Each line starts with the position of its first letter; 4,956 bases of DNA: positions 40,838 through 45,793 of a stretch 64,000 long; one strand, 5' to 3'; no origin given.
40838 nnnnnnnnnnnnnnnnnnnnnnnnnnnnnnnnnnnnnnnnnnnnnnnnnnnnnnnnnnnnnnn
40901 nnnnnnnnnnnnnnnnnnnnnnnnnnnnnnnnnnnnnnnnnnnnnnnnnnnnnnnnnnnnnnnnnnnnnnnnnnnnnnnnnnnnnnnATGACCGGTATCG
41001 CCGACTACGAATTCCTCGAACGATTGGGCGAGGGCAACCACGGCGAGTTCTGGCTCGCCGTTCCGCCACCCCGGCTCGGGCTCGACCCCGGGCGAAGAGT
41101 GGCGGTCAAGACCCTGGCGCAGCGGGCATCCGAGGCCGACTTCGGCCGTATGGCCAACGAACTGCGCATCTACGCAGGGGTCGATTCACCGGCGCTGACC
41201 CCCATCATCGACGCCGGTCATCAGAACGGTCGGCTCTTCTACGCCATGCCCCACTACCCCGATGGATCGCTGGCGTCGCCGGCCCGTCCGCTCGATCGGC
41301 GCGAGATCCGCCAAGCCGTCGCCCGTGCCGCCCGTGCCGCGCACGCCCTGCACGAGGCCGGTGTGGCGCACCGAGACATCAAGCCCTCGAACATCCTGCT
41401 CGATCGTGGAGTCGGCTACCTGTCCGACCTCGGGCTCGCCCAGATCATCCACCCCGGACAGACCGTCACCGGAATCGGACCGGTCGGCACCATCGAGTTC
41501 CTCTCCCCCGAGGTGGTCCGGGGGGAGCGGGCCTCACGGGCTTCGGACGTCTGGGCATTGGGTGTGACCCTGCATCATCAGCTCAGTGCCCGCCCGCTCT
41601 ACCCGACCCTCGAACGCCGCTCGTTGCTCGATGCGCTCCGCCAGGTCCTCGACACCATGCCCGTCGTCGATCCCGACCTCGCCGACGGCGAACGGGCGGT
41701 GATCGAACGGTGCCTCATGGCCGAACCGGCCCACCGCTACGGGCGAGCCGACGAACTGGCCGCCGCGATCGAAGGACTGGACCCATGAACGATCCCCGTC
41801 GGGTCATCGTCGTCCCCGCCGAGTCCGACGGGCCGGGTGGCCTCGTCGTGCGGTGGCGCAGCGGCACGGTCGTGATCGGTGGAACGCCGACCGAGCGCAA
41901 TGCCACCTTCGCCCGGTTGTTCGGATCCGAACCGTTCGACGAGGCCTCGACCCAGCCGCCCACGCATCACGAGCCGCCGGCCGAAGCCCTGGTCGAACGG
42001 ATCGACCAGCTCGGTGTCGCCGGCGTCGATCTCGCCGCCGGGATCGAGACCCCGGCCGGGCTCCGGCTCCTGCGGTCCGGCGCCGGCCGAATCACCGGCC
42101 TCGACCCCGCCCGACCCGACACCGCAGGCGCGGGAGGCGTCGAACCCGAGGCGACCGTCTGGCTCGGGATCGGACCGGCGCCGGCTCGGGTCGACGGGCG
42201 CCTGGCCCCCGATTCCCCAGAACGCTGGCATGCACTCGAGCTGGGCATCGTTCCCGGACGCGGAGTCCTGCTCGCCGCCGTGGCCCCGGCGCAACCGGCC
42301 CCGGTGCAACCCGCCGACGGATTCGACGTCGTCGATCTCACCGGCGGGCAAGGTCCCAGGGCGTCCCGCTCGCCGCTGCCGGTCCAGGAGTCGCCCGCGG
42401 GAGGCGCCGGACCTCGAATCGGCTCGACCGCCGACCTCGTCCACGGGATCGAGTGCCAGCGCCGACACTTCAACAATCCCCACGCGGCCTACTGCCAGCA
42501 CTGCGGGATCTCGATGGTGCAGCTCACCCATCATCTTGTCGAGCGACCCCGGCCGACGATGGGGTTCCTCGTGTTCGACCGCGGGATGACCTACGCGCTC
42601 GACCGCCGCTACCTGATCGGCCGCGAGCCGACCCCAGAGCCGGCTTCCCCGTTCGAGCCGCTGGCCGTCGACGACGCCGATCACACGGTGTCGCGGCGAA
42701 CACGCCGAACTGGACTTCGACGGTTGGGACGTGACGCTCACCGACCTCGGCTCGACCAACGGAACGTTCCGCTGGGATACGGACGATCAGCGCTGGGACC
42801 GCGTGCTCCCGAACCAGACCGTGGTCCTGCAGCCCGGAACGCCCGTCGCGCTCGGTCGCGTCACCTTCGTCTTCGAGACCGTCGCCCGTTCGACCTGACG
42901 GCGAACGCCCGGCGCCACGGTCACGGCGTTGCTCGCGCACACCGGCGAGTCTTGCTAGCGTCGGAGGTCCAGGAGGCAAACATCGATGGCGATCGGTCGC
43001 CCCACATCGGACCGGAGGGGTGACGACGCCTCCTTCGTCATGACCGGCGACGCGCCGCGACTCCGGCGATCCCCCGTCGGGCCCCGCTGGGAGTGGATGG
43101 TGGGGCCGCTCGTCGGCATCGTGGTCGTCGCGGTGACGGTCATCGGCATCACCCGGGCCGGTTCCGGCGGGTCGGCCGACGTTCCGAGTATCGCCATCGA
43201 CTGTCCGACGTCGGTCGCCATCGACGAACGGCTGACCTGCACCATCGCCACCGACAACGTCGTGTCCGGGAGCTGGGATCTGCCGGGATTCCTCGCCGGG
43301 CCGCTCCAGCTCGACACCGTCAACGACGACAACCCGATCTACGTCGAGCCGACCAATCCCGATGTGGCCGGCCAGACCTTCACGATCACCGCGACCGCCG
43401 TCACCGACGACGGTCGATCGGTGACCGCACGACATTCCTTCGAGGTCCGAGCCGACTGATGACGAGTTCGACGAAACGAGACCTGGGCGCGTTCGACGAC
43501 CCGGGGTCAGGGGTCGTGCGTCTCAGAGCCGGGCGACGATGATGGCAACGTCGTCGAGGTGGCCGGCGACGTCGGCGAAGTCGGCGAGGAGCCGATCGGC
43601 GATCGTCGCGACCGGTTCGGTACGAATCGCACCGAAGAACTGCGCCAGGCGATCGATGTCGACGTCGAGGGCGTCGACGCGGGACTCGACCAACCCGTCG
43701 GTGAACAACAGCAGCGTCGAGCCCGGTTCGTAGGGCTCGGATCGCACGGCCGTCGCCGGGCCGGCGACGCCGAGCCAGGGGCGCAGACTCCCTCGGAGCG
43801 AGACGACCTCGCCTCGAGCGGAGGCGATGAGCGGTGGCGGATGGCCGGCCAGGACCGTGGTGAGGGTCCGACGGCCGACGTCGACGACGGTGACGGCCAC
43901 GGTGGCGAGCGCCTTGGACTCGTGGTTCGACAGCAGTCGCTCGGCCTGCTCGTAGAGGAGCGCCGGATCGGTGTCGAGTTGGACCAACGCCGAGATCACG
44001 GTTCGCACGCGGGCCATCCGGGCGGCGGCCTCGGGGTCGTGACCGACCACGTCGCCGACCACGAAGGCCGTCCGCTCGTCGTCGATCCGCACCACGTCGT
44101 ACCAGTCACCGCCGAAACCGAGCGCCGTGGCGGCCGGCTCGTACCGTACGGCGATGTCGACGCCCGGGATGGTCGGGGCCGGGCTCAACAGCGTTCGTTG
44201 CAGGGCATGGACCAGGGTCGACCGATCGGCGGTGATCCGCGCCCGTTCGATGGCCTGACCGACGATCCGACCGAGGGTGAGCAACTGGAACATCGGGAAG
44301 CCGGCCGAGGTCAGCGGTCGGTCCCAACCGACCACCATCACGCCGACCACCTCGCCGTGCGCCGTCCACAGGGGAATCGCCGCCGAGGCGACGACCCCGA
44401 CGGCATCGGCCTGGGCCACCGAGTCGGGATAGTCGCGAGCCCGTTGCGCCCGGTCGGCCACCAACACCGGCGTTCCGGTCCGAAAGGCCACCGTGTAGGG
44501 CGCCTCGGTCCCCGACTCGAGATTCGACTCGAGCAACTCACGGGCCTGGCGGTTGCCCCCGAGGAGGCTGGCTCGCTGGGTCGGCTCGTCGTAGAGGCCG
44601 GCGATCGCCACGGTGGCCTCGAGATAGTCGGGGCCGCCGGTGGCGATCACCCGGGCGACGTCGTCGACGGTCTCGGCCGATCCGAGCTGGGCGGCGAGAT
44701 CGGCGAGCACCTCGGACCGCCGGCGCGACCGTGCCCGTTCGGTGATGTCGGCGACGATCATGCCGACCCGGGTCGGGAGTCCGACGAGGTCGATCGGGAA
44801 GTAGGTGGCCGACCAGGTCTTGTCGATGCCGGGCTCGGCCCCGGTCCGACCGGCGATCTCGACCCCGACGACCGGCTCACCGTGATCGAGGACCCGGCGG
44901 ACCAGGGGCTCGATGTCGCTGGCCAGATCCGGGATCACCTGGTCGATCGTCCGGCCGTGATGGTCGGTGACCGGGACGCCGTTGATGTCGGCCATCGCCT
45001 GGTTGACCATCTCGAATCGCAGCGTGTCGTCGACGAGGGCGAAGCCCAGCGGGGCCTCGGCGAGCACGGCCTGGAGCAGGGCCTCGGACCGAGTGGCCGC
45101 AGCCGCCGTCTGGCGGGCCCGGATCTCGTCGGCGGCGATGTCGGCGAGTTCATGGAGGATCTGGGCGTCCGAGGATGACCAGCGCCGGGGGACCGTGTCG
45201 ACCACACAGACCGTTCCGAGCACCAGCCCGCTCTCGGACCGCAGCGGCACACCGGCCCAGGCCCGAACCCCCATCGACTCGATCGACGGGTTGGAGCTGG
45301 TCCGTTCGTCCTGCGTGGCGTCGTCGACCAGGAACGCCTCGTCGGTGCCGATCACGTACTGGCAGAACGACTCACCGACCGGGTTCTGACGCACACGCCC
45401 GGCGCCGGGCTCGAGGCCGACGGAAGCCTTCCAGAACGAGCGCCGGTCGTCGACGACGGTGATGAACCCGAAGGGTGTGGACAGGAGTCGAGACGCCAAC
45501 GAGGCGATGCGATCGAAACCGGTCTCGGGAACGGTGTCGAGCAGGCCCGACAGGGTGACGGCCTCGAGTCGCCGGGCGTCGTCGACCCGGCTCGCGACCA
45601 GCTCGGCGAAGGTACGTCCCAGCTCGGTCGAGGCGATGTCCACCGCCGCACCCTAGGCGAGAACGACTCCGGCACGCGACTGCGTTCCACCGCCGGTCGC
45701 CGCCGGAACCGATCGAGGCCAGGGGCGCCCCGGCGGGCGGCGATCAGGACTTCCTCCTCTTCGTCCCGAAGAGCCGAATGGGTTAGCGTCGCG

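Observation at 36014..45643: Ser/Thr phospho-signalling cluster wrapped around an unclassified two-Rossmann flavoprotein and a TauE-like exporter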

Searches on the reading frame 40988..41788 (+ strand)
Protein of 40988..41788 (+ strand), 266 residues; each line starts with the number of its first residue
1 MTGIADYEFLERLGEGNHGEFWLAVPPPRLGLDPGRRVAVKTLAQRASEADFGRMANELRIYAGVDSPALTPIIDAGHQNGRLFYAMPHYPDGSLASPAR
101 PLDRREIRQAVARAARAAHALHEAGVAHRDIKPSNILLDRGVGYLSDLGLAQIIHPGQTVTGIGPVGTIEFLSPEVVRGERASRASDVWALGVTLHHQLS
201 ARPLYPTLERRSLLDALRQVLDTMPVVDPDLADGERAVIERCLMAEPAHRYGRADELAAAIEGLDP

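Call 6: search_protein_families(library=pfam, max_evalue=0.01, proteins=[window:40988-41788:+])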
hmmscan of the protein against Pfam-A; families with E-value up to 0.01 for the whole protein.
window:40988-41788:+ (266 aa): 5 families
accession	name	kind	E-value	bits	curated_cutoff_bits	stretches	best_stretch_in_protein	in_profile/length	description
PF00069.31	Pkinase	-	1.1e-33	117.2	31.7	1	7-252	1-253/263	Protein kinase domain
PF07714.23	PK_Tyr_Ser-Thr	-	1.2e-22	80.9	23.1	1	8-250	2-248/258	Protein tyrosine and serine/threonine kinase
PF01636.29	APH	-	1.9e-05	25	23.2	0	38-124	23-110/239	Phosphotransferase enzyme family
PF17667.7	Pkinase_fungal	-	0.00014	21.2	24.1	1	105-181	286-369/387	Fungal protein kinase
PF06293.20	Kdo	-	0.00041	20.3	21.3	1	103-141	116-154/207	Lipopolysaccharide kinase (Kdo/WaaP) family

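Call 46: find_encoding_contigs(protein=window:40988-41788:+, flank=10000, max_places=6)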
Protein window:40988-41788:+ (266 aa): 1 contig read that carries it; 1 place shown.
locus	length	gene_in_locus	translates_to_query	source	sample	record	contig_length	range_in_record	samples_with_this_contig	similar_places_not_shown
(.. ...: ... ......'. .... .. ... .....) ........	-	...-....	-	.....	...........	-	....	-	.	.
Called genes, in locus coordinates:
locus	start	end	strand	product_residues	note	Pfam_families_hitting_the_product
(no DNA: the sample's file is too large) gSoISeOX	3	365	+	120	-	?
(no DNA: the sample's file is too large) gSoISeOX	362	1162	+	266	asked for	PF00069:Pkinase, PF07714:PK_Tyr_Ser-Thr, PF01636:APH (faint)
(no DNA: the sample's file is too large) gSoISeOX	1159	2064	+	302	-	?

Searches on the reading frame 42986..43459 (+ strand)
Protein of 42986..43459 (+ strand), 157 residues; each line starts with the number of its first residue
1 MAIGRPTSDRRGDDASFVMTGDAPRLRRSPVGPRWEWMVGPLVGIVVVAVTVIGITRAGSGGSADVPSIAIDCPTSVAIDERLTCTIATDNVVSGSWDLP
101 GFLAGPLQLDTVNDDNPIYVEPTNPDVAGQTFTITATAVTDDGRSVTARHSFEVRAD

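Call 11: search_protein_families(library=pfam, max_evalue=1, proteins=[window:42986-43456:+])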
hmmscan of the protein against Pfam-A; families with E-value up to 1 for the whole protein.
seq(157 aa): 0 families

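Call 36: search_protein_families(library=ncbifam, max_evalue=0.01, proteins=[window:42986-43456:+])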
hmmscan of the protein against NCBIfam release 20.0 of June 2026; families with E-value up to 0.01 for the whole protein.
window:42986-43456:+ (157 aa): 0 families

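Call 49: find_encoding_contigs(protein=window:42986-43459:+, flank=10000, max_places=6)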
Protein window:42986-43459:+ (157 aa): 1 contig read that carries it; 1 place shown.
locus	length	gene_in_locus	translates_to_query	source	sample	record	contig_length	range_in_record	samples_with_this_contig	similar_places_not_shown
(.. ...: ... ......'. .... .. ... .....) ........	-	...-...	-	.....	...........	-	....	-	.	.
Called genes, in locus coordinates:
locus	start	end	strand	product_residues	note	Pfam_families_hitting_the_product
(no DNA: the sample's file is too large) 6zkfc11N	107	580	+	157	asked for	-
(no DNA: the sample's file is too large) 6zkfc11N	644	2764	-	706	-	PF01590:GAF, PF13185:GAF_2, PF13492:GAF_3 (faint), PF08448:PAS_4, PF01590:GAF (weak), PF13185:GAF_2, PF07228:SpoIIE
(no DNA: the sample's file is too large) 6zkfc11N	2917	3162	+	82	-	?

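Call 94: search_solved_structures(query=window:42986-43456:+, max_evalue=1)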
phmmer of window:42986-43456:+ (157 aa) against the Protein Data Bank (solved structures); distinct sequences matched with E-value up to 1: 1.
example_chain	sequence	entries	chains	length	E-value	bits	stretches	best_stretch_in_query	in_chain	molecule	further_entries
1qle_B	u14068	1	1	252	0.34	13.9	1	24-103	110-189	CYTOCHROME C OXIDASE POLYPEPTIDE II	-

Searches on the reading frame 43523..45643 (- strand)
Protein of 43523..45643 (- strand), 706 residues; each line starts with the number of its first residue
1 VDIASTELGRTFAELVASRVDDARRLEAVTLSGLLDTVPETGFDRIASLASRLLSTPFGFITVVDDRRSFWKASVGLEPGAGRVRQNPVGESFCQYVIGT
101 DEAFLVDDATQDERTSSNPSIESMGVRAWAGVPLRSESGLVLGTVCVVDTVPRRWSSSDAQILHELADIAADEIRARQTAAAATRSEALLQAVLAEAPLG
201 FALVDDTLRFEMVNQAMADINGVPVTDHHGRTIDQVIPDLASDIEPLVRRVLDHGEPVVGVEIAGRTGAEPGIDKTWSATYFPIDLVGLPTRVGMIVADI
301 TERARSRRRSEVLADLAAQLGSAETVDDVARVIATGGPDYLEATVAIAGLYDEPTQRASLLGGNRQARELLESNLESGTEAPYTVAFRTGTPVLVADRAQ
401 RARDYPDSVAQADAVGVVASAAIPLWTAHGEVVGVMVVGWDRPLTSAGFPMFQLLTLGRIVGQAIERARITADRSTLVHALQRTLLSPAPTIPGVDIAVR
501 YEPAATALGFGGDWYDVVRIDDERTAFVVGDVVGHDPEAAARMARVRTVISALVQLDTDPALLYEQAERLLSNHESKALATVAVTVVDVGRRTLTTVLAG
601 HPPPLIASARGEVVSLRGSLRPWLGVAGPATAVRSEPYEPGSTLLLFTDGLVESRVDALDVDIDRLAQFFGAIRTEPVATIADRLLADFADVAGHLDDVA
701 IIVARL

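Call 11: search_protein_families(library=pfam, max_evalue=1, proteins=[window:43526-45643:-])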
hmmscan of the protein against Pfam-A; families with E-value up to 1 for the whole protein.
window:43526-45643:- (706 aa): 6 families
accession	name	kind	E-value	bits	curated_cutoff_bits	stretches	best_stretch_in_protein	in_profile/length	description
PF07228.17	SpoIIE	-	6.4e-39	134.3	25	1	521-705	1-190/192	Stage II sporulation protein E (SpoIIE)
PF01590.32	GAF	-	1.5e-23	84.2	22.4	2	40-173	3-132/133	GAF domain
PF13185.12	GAF_2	-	3.8e-23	82.6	28.6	2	43-172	8-133/136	GAF domain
PF08448.16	PAS_4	-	1.7e-17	64.1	23.1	1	196-305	3-110/110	PAS fold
PF13492.12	GAF_3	-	6e-10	40.1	27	1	45-174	8-127/129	GAF domain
PF13188.13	PAS_8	-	0.00018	21.7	21.8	1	189-245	2-55/65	PAS domain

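Call 36: search_protein_families(library=ncbifam, max_evalue=0.01, proteins=[window:43526-45643:-])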
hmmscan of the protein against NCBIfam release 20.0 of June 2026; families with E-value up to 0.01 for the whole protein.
window:43526-45643:- (706 aa): 3 families
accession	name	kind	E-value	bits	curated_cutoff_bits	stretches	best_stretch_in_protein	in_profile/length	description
TIGR01817.1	nifA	equivalog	1.9e-05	23.7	528.85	1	53-184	34-166/534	nif-specific transcriptional activator NifA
TIGR00229.1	sensory_box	domain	4.4e-05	23.6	22.9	1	185-308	2-124/126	PAS domain S-box protein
NF045505.1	RR_RssB_Pseudo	equivalog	0.0042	16.2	700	1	507-618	186-305/394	two-component system response regulator RssB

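Call 48: find_encoding_contigs(protein=window:43523-45643:-, flank=10000, max_places=6)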
Protein window:43523-45643:- (706 aa): 1 contig read that carries it; 1 place shown.
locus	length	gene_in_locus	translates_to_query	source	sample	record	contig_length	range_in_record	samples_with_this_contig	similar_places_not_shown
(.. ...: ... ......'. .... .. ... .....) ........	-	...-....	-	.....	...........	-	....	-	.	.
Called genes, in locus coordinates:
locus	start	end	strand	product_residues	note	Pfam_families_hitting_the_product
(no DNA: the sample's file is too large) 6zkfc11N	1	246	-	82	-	?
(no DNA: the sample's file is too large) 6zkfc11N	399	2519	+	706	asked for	PF01590:GAF, PF13185:GAF_2, PF13492:GAF_3 (faint), PF08448:PAS_4, PF01590:GAF (weak), PF13185:GAF_2, PF07228:SpoIIE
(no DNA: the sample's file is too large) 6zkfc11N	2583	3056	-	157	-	-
